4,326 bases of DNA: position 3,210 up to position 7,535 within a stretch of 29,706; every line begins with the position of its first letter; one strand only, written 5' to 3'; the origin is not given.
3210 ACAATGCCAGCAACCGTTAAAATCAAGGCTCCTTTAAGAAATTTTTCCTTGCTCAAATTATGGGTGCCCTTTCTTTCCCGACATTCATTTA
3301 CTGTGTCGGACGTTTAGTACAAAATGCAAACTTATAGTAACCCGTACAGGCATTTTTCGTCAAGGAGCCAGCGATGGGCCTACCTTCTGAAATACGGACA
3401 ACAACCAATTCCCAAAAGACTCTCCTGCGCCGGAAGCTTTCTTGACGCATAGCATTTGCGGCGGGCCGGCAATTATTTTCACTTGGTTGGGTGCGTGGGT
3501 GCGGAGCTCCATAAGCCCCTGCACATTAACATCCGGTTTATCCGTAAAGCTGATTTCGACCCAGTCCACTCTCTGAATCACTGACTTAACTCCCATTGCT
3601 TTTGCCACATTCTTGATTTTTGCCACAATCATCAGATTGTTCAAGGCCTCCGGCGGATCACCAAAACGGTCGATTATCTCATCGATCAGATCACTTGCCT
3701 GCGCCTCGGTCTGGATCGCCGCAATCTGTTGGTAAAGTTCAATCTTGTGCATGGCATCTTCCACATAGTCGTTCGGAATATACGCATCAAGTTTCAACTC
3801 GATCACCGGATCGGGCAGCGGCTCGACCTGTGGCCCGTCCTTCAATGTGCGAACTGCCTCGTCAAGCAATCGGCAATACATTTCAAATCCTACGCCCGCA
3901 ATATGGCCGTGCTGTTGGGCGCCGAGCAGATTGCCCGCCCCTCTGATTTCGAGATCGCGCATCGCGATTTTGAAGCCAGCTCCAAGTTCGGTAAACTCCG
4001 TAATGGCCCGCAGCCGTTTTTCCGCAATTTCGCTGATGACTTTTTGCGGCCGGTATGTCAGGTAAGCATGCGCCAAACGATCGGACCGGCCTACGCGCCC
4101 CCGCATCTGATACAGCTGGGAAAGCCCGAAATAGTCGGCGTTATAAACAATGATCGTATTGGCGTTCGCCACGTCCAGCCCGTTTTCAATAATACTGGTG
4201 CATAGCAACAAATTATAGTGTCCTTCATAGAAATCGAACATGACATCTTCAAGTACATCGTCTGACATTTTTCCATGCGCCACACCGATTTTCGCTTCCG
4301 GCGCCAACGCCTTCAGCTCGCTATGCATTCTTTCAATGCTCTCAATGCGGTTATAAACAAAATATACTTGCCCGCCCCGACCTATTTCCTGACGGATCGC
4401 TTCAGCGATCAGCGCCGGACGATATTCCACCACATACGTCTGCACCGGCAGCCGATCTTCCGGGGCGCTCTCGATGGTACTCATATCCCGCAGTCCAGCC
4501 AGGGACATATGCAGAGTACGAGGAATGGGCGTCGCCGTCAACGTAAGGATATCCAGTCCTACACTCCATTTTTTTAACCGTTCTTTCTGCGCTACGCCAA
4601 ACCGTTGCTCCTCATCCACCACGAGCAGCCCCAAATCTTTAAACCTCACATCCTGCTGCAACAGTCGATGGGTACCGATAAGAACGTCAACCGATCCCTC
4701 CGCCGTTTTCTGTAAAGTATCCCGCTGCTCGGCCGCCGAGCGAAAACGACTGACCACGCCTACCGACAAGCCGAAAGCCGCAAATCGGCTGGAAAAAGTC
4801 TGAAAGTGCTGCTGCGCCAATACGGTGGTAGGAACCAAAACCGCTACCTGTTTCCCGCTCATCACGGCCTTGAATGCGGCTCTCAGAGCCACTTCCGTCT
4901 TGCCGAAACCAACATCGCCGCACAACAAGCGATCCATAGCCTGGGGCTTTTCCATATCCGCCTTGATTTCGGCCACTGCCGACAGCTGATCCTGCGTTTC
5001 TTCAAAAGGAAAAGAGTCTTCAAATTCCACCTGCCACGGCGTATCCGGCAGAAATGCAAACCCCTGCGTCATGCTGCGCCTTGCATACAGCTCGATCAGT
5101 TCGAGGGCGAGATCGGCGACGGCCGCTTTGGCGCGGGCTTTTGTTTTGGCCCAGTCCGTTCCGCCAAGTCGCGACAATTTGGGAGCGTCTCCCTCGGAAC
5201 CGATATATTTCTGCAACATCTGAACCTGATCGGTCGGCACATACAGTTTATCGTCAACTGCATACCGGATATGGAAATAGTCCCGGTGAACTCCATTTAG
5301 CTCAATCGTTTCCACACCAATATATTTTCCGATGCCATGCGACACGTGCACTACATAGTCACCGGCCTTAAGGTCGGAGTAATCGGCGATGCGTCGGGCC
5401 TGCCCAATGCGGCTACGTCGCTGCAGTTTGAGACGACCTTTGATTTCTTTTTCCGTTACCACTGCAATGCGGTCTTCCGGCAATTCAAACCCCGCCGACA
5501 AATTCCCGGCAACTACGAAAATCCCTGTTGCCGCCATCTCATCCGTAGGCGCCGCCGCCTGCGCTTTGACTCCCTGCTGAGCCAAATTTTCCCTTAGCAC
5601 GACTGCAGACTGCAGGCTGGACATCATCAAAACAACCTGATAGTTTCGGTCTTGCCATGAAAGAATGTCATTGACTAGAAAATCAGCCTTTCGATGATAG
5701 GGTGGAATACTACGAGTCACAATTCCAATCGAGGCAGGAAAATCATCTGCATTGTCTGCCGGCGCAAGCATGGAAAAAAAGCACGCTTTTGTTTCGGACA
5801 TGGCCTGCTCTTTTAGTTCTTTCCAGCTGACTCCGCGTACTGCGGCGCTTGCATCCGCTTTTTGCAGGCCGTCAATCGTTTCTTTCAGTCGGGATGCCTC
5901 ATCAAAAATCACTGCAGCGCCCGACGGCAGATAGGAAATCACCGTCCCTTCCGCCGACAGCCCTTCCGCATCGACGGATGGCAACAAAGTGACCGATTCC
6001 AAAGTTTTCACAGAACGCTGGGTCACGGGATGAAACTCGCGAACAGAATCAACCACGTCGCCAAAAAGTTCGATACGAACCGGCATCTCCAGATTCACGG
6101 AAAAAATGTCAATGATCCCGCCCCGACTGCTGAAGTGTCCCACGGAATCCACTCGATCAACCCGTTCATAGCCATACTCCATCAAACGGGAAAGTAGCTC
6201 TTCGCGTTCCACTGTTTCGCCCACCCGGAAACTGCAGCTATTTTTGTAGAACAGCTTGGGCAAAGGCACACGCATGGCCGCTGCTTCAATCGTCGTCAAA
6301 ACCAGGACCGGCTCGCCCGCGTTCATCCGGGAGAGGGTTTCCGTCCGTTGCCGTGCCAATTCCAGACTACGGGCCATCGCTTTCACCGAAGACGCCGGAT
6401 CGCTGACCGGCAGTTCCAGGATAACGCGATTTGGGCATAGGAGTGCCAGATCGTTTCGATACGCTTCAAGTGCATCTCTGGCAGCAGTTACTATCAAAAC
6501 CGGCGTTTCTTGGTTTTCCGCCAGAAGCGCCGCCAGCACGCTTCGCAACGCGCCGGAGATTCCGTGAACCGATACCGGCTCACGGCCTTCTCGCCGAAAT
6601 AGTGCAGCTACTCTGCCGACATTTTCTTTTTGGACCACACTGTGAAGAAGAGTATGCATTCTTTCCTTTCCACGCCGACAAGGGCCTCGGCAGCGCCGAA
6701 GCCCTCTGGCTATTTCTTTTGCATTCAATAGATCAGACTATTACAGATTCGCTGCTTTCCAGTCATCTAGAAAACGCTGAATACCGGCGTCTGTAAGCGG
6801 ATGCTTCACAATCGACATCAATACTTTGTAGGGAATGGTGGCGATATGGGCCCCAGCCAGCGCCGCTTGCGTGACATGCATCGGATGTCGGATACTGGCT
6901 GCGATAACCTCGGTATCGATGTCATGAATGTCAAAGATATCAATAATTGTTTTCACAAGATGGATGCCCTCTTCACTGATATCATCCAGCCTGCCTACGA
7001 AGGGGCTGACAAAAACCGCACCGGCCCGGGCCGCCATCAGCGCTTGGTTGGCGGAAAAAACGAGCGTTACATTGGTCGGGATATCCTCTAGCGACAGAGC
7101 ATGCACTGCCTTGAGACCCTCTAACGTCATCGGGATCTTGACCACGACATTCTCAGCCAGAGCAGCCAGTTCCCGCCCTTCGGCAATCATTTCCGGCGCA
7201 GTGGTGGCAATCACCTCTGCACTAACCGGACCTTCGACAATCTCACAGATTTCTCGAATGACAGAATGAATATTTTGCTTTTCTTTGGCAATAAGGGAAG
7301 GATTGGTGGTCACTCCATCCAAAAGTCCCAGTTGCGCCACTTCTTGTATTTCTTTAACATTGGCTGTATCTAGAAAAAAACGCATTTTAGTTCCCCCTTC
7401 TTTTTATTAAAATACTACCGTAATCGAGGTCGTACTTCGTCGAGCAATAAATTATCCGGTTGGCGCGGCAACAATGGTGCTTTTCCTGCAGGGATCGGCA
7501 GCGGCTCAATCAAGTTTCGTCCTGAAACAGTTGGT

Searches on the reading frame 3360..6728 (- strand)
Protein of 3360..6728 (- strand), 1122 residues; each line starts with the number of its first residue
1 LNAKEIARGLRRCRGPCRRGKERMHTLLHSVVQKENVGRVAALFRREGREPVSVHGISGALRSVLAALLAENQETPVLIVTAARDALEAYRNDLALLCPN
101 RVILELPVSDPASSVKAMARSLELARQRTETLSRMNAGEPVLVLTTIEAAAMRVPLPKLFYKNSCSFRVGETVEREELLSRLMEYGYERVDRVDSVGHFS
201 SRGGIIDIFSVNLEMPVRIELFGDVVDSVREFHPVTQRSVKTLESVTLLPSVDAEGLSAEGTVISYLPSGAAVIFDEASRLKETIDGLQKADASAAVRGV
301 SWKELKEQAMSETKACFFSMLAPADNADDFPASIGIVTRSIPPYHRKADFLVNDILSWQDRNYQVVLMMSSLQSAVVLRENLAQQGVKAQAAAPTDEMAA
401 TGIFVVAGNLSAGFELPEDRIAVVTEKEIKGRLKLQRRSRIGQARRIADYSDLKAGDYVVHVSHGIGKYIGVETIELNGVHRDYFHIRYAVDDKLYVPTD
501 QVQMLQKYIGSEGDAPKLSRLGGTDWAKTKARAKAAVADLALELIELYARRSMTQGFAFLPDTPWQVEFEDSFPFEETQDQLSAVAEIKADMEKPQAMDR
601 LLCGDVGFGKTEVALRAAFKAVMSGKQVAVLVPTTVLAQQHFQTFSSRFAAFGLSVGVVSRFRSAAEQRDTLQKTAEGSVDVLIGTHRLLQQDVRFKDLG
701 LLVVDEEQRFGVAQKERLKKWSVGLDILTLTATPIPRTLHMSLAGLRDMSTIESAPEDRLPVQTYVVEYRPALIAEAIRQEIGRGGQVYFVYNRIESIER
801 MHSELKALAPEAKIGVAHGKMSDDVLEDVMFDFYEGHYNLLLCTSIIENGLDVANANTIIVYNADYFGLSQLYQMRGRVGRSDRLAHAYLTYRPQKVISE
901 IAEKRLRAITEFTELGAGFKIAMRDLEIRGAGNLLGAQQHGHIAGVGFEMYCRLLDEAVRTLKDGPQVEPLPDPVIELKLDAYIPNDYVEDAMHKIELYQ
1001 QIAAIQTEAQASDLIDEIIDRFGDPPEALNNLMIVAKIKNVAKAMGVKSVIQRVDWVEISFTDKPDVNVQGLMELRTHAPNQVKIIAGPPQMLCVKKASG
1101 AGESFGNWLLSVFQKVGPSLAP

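Call 5: search_protein_families(library=pfam, proteins=[window:3360-6728:-], max_evalue=0.01)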
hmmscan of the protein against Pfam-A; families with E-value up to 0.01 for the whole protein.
window:3360-6728:- (1122 aa): 9 families
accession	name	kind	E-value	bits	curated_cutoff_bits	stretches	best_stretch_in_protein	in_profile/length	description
PF03461.20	TRCF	-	1.1e-26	93.4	25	1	978-1071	1-94/95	TRCF domain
PF17757.6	UvrB_inter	-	1.3e-25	89.8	22.9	1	166-251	2-88/91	UvrB interaction domain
PF00270.35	DEAD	-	2.6e-24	86.2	26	1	579-739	2-164/167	DEAD/DEAH box helicase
PF00271.37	Helicase_C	-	9.1e-23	81.1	23.5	1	777-882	5-109/110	Helicase conserved C-terminal domain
PF02559.22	CarD_TRCF_RID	-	2.2e-21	76.1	23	1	453-509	1-57/57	CarD-like/TRCF RID domain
PF04851.21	ResIII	-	2e-07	31.5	22.5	1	579-734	6-162/164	Type III restriction enzyme, res subunit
PF21132.2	MFD_D3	-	1.8e-05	25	21.8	1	363-428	7-72/73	MFD, D3 domain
PF07517.20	SecA_DEAD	-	0.00032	20.5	24.6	1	607-671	100-164/290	SecA DEAD-like domain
PF19833.4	RecG_dom3_C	-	0.0067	16.9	26.8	0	918-941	4-27/87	ATP-dependent DNA helicase RecG, domain 3, C-terminal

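Call 6: search_protein_families(library=ncbifam, proteins=[window:3360-6728:-], max_evalue=0.01)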
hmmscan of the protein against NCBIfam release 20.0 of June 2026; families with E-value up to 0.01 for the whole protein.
window:3360-6728:- (1122 aa): 31 families (the best 25 are shown)
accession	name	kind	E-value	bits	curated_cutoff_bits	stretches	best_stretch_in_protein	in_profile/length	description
TIGR00580.2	mfd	equivalog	0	1047.3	800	2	266-1050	121-906/907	transcription-repair coupling factor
NF007966.0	PRK10689.1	equivalog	6.4e-235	782.5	1329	2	364-1096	384-1123/1148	transcription-repair coupling factor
NF008168.0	PRK10917.2-2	equivalog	1.1e-121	407.6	718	1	541-942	328-737/795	ATP-dependent DNA helicase RecG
NF008165.0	PRK10917.1-3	equivalog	3.5e-117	392.7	711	1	550-942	238-634/692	ATP-dependent DNA helicase RecG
TIGR00643.1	recG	equivalog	3e-114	383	659.4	1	560-942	219-607/629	ATP-dependent DNA helicase RecG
NF008163.0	PRK10917.1-1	equivalog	9.5e-99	331.6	796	1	547-943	239-643/692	ATP-dependent DNA helicase RecG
NF008164.0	PRK10917.1-2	equivalog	8.4e-98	328.4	785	1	539-942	241-645/704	ATP-dependent DNA helicase RecG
NF008170.0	PRK10917.2-4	equivalog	1.1e-97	328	975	1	566-941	390-769/826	ATP-dependent DNA helicase RecG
NF008166.0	PRK10917.1-4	equivalog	1.4e-92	311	864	1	567-942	267-655/705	ATP-dependent DNA helicase RecG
NF008167.0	PRK10917.2-1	equivalog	1.2e-80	271.6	995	1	568-943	276-687/744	ATP-dependent DNA helicase RecG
NF008169.0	PRK10917.2-3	equivalog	1.2e-56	192.6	555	1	568-942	221-582/610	ATP-dependent DNA helicase RecG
NF003673.1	PRK05298.1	equivalog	1.4e-20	73.3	743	1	123-251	115-243/653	excinuclease ABC subunit UvrB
NF004066.1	PRK05580.1-3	equivalog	3.7e-20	71.8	813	1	570-710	246-379/788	primosomal protein N'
TIGR00631.1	uvrb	equivalog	1.3e-19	69.9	750.1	1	123-251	115-243/658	excinuclease ABC subunit UvrB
TIGR00595.1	priA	equivalog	3.2e-19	68.9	230.35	1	601-715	1-110/509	replication restart helicase PriA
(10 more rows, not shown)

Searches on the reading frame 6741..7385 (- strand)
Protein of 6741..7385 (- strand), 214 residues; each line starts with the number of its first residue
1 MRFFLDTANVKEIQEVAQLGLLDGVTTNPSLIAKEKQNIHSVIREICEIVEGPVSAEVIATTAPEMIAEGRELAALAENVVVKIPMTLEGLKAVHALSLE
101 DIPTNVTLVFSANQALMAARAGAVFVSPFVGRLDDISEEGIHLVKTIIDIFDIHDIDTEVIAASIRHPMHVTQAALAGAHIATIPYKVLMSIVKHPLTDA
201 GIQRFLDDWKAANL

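Call 5: search_protein_families(library=pfam, proteins=[window:6741-7385:-], max_evalue=0.01)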
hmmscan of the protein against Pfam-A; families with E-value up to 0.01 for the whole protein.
window:6741-7385:- (214 aa): 1 family
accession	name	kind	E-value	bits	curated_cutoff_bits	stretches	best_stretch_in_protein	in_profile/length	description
PF00923.25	TAL_FSA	-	1.4e-61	208.8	27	1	3-211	1-280/285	Transaldolase/Fructose-6-phosphate aldolase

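Call 6: search_protein_families(library=ncbifam, proteins=[window:6741-7385:-], max_evalue=0.01)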
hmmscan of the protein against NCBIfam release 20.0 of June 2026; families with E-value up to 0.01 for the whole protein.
window:6741-7385:- (214 aa): 11 families
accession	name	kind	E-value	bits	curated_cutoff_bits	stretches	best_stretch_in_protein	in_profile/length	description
TIGR00875.1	fsa_talC_mipB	equivalog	7.4e-97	322.9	245.95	1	1-212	1-212/213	fructose-6-phosphate aldolase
NF009296.0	PRK12653.1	subfamily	5.7e-51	173.4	306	1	1-212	1-214/220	fructose-6-phosphate aldolase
NF009299.0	PRK12656.1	equivalog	9.7e-32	110.3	214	1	1-211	1-215/222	fructose-6-phosphate aldolase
TIGR00874.1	talAB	equivalog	5.3e-22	78.6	396.2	1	47-194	84-252/317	transaldolase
TIGR02134.1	transald_staph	equivalog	5.1e-21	75.5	281.95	1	2-192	7-206/236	transaldolase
NF008965.0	PRK12309.1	equivalog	6e-18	65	550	1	48-212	91-273/392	transaldolase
NF009001.0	PRK12346.1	subfamily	7.8e-17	61.8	439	1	23-192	61-251/316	transaldolase A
NF002881.0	PRK03343.1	subfamily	3.7e-12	46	367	1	48-121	101-179/370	transaldolase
NF003026.0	PRK03903.1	equivalog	1.4e-09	37.5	344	1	63-120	106-165/323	transaldolase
TIGR00876.1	tal_mycobact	equivalog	2.5e-09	36.9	233.75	1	52-119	94-166/350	transaldolase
NF007080.0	PRK09533.1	equivalog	2.9e-07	28.7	712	1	49-119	102-177/949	bifunctional transaldolase/phosoglucose isomerase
